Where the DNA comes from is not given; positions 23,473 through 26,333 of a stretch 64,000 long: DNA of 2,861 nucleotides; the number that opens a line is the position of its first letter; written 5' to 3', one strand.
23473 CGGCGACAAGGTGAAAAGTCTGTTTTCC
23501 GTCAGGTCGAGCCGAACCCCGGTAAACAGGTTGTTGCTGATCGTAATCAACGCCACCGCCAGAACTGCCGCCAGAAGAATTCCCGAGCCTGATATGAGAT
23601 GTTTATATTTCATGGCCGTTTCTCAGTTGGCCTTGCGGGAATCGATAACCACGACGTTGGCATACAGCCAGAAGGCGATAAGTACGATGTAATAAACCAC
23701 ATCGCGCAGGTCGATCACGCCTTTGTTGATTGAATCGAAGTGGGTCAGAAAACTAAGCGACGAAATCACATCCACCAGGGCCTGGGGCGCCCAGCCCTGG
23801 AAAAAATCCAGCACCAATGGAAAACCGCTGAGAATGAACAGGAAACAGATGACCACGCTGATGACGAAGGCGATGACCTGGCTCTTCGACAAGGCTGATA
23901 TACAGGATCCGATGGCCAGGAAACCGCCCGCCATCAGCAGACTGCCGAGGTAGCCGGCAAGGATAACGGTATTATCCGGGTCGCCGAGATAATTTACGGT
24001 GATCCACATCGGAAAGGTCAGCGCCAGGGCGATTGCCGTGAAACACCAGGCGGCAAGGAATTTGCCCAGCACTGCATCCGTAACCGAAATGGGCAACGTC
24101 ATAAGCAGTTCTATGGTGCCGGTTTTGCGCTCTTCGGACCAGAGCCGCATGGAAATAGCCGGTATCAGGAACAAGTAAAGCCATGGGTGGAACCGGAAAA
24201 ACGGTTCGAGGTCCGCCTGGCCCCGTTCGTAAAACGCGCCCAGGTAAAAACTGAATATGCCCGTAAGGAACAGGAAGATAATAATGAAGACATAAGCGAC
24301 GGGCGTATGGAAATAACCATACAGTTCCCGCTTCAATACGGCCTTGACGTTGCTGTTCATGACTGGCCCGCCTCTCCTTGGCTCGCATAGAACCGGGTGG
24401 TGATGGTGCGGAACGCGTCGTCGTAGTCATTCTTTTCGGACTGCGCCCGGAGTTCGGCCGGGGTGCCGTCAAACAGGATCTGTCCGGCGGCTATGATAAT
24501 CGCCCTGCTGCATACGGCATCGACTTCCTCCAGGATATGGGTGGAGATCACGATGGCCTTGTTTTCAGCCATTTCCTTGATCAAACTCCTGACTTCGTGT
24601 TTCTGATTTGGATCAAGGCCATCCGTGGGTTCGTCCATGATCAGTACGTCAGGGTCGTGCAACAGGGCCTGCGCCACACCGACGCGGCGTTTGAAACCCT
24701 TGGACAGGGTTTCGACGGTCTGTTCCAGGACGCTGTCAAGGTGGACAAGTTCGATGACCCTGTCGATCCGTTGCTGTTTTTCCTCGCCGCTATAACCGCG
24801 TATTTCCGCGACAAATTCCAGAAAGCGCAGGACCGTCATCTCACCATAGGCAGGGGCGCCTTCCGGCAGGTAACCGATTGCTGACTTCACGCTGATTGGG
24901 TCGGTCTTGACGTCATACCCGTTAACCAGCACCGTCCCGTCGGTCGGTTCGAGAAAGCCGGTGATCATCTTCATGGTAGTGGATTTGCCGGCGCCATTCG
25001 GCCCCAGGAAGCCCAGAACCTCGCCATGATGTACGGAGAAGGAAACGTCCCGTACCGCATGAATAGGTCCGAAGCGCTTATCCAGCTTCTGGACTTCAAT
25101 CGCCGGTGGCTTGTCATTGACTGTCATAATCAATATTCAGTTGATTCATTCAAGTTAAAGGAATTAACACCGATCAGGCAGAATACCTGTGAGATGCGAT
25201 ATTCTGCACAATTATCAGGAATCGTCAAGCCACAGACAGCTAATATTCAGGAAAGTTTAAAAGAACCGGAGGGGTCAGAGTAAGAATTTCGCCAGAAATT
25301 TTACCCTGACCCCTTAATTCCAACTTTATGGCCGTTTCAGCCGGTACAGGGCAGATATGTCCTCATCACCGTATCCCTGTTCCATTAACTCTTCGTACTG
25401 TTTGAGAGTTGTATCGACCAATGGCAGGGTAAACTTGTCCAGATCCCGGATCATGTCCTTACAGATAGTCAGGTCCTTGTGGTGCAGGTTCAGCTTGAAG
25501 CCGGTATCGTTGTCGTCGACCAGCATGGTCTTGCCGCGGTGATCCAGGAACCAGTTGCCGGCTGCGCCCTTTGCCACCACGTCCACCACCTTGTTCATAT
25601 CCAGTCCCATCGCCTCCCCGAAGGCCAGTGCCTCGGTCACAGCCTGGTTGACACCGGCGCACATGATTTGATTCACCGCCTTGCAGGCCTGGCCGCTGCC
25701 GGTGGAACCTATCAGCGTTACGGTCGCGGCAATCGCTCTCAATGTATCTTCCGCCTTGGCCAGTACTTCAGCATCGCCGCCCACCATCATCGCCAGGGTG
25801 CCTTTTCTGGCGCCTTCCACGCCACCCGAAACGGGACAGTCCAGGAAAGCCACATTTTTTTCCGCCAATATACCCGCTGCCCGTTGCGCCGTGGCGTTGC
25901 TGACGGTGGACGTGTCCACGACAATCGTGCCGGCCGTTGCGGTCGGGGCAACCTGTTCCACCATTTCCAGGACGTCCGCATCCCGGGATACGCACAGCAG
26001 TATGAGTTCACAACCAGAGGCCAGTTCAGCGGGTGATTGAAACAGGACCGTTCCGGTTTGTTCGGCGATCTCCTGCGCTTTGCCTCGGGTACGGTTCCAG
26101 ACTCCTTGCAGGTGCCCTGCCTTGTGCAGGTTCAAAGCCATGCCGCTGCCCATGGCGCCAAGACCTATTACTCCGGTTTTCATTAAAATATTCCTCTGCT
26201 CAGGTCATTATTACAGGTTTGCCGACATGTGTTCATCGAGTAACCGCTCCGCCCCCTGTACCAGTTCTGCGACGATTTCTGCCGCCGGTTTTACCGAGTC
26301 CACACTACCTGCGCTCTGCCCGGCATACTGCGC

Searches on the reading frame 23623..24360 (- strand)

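Call 33: search_protein_families(library=pfam, max_evalue=1e-8, proteins=[window:23623-24360:-])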
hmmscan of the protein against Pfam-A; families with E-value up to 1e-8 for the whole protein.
window:23623-24360:- (245 aa): 1 family
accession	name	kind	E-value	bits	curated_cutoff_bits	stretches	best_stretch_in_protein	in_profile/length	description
PF12679.13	ABC2_membrane_2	-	2.6e-10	40.5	27.2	1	66-214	82-241/283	ABC-2 family transporter protein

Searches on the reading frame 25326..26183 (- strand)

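Call 33: search_protein_families(library=pfam, max_evalue=1e-8, proteins=[window:25326-26183:-])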
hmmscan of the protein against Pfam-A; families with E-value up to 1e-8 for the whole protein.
window:25326-26183:- (285 aa): 3 families
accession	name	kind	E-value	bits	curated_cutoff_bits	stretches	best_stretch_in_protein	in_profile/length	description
PF03446.21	NAD_binding_2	-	1.8e-44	152.1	21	1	3-159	2-161/161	NAD binding domain of 6-phosphogluconate dehydrogenase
PF14833.11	NAD_binding_11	-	6.5e-30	104.3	30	1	162-282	1-121/122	NAD-binding of NADP-dependent 3-hydroxyisobutyrate dehydrogenase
PF03807.23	F420_oxidored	-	5.9e-10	40.1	21.6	1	3-92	2-92/94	NADP oxidoreductase coenzyme F420-dependent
